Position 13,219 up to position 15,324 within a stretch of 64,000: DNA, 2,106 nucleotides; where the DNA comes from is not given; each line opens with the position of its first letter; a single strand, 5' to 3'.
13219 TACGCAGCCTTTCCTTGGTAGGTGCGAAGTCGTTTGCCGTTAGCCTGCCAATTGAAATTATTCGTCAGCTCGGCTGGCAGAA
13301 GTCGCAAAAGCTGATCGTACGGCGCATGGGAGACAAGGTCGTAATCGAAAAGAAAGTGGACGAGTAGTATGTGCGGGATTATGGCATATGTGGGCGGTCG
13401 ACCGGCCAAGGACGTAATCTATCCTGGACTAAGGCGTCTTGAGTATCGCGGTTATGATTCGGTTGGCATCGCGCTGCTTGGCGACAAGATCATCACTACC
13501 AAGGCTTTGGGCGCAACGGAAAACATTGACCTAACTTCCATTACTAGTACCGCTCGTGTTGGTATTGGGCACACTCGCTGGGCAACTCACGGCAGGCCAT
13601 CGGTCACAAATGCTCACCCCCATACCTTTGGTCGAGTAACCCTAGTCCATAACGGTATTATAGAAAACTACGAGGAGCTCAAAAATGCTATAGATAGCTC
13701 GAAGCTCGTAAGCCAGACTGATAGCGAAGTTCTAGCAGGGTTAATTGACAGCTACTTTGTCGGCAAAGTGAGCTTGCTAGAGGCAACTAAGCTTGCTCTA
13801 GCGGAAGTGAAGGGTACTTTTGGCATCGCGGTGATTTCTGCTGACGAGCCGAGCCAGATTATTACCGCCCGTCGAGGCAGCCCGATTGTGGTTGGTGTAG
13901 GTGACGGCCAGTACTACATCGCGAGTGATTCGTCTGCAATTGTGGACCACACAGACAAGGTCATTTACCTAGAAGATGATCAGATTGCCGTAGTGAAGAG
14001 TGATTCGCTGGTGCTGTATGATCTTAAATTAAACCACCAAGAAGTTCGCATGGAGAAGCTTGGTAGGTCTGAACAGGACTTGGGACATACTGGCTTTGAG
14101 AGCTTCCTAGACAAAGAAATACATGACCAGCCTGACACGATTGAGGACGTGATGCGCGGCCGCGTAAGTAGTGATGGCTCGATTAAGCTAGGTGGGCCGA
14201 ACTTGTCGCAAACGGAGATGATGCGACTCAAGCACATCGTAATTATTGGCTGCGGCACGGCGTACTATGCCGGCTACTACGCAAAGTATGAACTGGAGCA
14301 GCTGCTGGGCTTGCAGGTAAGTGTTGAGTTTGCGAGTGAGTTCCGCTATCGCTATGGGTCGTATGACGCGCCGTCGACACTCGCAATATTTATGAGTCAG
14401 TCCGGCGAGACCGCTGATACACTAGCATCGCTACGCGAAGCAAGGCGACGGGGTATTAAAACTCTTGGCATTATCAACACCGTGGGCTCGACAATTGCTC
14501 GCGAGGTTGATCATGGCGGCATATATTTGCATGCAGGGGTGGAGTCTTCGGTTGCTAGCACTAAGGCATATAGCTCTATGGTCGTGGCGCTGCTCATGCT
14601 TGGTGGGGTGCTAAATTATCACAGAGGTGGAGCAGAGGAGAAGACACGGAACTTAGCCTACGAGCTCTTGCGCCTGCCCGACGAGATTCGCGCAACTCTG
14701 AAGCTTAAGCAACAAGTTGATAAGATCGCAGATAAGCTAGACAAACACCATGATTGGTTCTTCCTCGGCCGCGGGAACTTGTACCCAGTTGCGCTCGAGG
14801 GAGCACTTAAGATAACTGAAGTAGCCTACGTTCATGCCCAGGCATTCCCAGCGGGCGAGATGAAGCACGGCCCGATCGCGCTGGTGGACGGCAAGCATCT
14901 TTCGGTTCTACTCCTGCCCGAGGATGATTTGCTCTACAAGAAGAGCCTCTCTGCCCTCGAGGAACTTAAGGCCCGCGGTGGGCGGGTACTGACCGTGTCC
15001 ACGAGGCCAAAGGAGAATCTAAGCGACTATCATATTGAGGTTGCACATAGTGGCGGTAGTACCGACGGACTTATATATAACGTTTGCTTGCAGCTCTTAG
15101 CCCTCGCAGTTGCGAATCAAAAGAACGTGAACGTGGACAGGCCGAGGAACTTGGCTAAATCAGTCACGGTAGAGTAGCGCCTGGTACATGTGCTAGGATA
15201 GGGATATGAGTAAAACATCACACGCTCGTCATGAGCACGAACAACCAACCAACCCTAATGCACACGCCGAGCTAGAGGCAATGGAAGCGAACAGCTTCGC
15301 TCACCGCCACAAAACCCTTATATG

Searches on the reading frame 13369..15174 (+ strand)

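Call 67: search_protein_families(library=pfam, proteins=[window:13369-15174:+], max_evalue=0.001)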
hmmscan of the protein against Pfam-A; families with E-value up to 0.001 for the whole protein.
window:13369-15174:+ (602 aa): 3 families
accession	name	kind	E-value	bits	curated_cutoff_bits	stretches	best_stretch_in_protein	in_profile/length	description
PF01380.27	SIS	-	8.6e-40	136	25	2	288-411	6-128/131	SIS domain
PF13522.11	GATase_6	-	1.1e-15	58.3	27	1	58-187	6-130/130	Glutamine amidotransferase domain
PF13537.11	GATase_7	-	4.9e-08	33.5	25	1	87-192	21-122/123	Glutamine amidotransferase domain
